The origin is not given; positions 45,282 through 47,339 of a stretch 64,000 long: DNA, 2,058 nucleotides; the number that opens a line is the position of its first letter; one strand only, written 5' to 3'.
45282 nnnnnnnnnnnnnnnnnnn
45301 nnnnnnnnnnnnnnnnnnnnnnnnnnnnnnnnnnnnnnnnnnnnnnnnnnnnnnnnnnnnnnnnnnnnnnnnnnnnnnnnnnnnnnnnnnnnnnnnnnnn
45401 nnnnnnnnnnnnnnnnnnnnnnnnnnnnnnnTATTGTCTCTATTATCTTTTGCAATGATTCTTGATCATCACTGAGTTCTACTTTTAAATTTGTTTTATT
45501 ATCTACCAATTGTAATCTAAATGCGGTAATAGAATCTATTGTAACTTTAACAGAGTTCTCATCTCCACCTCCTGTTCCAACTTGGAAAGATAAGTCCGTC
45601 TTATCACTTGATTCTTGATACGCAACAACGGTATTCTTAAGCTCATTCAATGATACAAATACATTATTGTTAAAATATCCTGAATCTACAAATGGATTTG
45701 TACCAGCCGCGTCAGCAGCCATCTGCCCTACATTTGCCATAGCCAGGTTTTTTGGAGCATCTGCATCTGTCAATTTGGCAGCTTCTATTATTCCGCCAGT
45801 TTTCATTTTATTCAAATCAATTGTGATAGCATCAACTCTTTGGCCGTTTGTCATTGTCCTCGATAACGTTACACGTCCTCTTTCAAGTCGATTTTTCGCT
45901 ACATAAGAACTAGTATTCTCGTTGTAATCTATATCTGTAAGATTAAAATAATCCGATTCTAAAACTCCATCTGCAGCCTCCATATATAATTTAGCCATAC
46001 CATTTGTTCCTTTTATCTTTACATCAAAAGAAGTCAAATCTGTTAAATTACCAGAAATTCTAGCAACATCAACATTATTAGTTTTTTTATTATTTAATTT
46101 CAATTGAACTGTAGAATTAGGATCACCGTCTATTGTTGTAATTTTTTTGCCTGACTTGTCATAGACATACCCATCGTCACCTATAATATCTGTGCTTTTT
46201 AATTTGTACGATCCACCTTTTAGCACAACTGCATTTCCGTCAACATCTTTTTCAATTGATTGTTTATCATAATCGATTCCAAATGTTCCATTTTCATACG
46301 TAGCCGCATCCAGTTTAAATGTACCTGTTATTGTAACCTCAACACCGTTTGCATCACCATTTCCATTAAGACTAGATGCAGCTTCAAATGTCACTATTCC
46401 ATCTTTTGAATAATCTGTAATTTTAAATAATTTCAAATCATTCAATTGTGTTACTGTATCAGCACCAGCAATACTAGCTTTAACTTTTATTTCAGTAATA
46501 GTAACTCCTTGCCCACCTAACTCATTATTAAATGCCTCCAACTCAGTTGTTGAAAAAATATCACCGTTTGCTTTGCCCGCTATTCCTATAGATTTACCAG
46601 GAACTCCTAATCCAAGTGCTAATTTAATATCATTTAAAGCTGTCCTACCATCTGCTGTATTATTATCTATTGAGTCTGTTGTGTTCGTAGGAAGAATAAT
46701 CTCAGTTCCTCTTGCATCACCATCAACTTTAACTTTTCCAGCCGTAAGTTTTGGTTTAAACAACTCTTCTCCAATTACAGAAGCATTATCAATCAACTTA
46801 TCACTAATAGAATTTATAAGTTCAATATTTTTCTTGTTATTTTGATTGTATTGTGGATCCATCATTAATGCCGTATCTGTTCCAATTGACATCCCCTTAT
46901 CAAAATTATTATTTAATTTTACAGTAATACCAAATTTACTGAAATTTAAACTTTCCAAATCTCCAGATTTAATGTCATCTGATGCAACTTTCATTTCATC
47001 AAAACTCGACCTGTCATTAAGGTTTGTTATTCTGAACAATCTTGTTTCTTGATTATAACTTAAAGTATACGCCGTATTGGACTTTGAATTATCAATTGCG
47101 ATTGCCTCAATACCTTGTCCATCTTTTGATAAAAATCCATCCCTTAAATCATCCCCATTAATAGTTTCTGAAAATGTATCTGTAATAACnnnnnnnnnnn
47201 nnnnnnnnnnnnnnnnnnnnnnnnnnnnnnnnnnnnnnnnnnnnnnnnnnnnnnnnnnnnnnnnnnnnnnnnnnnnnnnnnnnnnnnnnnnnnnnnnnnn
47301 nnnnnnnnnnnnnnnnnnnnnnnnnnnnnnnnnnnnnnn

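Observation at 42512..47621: Two tandem giant flagellins (840 and 812 aa) with large central inserts carrying a recurring DGYVY-x-K motif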

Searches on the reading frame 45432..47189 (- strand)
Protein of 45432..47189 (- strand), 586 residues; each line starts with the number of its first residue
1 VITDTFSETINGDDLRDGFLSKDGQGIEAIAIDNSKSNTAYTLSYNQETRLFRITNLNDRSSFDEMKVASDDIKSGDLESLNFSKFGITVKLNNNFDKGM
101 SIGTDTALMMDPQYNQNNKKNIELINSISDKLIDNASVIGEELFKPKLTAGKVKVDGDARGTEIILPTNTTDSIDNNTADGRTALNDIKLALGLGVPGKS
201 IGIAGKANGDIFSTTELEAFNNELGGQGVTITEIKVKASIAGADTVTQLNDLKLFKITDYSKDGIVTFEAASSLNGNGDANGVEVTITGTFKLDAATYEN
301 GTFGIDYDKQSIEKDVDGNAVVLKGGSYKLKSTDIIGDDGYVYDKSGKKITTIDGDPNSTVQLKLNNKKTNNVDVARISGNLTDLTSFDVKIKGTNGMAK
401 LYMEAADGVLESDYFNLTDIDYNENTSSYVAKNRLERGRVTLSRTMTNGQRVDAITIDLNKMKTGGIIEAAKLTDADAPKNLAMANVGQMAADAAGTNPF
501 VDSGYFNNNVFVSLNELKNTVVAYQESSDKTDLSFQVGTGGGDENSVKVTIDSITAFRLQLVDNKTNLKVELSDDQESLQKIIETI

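Call 15: find_homologous_proteins(query=window:45432-47189:-, max_evalue=0.001)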
Query seq(586 aa) (586 aa): 15 proteins with E <= 0.001 among 8000 candidates.
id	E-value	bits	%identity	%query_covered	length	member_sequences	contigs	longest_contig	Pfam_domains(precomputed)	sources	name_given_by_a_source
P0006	0.0e+0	1238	100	100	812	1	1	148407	PF00700.28,PF00669.26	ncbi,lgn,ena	-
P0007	0.0e+0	1153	95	100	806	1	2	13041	PF00700.28,PF00669.26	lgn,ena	-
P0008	0.0e+0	1117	91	100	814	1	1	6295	PF00700.28,PF00669.26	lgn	-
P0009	0.0e+0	1046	88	100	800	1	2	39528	PF00700.28,PF00669.26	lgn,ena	-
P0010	2.4e-294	995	83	100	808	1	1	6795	PF00700.28,PF00669.26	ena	-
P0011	1.8e-292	989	83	100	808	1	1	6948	PF00700.28,PF00669.26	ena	-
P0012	1.6e-289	979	83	100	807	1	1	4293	PF00700.28,PF00669.26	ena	-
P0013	2.5e-179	616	56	100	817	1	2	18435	PF00700.28,PF00669.26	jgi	-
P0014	2.4e-163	563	52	100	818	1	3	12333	PF00700.28,PF00669.26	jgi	-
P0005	3.1e-138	480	50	83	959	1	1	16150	PF00700.28,PF00669.26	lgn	-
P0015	3.4e-135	470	50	81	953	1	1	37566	PF00700.28,PF00669.26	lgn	-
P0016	3.4e-135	470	50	81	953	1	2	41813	PF00700.28,PF00669.26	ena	-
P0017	4.0e-134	466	50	81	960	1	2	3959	PF00700.28,PF00669.26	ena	-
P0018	1.7e-131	458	49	81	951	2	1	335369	PF00700.28,PF00669.26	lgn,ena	-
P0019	1.3e-118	415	44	80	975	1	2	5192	PF00700.28,PF00669.26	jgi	-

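Call 19: list_cluster_members(proteins=[P0006, P0001, P0018, P0015])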
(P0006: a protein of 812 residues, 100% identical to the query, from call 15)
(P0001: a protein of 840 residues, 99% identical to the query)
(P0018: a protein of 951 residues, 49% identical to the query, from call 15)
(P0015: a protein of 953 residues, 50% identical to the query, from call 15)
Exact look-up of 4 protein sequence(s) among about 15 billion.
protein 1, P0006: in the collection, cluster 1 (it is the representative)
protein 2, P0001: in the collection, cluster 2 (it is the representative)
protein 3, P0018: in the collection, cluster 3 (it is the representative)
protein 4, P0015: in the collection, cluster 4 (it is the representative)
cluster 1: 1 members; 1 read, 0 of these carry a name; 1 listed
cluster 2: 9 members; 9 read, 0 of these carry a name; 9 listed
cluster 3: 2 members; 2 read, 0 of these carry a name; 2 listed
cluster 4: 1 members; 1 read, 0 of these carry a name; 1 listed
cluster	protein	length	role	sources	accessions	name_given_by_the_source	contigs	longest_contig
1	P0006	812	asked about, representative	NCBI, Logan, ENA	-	-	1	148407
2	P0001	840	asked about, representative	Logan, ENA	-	-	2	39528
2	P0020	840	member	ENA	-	-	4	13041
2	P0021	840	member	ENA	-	-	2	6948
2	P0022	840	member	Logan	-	-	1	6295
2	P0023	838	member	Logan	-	-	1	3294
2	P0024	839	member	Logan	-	-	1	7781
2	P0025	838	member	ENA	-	-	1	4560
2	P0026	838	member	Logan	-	-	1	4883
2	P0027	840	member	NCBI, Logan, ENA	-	-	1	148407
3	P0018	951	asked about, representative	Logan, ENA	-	-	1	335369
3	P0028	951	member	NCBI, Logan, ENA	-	-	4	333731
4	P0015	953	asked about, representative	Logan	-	-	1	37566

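Call 20: find_encoding_contigs(protein=P0006, flank=2000, max_places=4)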
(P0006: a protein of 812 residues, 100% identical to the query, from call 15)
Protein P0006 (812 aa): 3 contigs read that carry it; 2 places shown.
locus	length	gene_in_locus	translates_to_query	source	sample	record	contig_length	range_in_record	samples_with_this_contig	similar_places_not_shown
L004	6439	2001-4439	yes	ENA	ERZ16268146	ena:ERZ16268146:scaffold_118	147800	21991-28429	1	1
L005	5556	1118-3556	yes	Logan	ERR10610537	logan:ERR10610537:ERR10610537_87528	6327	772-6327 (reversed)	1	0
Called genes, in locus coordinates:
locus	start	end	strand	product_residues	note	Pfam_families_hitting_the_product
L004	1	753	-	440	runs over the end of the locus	PF05936:T6SS_VasE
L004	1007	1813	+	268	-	PF13539:Peptidase_M15_4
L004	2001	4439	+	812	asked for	PF00669:Flagellin_N, PF00700:Flagellin_C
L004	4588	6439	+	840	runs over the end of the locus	PF00669:Flagellin_N, PF00700:Flagellin_C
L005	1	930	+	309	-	?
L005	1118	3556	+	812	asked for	PF00669:Flagellin_N, PF00700:Flagellin_C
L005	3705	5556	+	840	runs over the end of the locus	PF00669:Flagellin_N, PF00700:Flagellin_C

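Call 21: find_encoding_contigs(protein=P0018, flank=10000, max_places=4)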
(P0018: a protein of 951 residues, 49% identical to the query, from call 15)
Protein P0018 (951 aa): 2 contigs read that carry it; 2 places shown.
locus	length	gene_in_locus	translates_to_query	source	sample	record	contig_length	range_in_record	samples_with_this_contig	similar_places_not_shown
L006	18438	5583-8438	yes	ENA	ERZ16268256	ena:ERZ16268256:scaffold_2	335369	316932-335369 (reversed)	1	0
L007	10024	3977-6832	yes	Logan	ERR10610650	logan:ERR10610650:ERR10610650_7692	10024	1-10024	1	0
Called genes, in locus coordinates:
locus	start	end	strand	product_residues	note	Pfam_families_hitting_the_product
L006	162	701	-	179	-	-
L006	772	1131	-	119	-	-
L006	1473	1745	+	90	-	PF01197:Ribosomal_L31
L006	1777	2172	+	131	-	PF00825:Ribonuclease_P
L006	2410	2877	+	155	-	PF06347:SH3_4 (faint), PF08239:SH3_3 (weak)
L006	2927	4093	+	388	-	PF01154:HMG_CoA_synt_N, PF08540:HMG_CoA_synt_C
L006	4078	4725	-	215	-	-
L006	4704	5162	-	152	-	PF04364:DNA_pol3_chi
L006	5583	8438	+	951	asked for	PF00669:Flagellin_N, PF00700:Flagellin_C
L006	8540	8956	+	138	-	PF00436:SSB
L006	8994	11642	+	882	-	PF00521:DNA_topoisoIV, PF03989:DNA_gyraseA_C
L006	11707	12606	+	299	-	PF11019:DUF2608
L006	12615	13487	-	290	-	PF01145:Band_7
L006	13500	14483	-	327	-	PF01145:Band_7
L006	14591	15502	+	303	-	PF00551:Formyl_trans_N, PF02911:Formyl_trans_C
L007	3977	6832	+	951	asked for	PF00669:Flagellin_N, PF00700:Flagellin_C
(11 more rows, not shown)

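Call 56: find_encoding_contigs(protein=P0028, flank=1000, max_places=6)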
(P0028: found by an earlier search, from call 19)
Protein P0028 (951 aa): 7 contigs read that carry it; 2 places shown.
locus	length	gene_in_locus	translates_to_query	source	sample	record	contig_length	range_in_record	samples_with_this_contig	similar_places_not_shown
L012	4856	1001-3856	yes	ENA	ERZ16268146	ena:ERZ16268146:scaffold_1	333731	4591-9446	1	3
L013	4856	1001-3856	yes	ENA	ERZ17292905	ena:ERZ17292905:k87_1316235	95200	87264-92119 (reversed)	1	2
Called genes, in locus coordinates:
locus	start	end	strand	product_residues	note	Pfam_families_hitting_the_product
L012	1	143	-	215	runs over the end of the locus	-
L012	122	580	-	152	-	PF04364:DNA_pol3_chi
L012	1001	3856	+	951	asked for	PF00669:Flagellin_N, PF00700:Flagellin_C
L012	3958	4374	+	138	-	PF00436:SSB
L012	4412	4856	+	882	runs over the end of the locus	PF00521:DNA_topoisoIV, PF03989:DNA_gyraseA_C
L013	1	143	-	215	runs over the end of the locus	-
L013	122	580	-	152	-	PF04364:DNA_pol3_chi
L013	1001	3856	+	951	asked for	PF00669:Flagellin_N, PF00700:Flagellin_C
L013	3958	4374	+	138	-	PF00436:SSB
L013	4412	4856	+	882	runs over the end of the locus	PF00521:DNA_topoisoIV, PF03989:DNA_gyraseA_C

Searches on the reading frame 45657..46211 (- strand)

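Call 79: search_protein_families(library=pfam, proteins=[window:45657-46211:-], max_evalue=10)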
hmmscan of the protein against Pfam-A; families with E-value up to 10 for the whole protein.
seq(185 aa): 2 families
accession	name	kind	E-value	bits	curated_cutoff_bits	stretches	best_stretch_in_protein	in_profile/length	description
PF25650.1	crAss_AuxCP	-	0.005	16.5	27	1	68-128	33-95/329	Bacteriophage crAss001 auxiliary capsid protein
PF01237.23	Oxysterol_BP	-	0.043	13.1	28.9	1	13-102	210-285/368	Oxysterol-binding protein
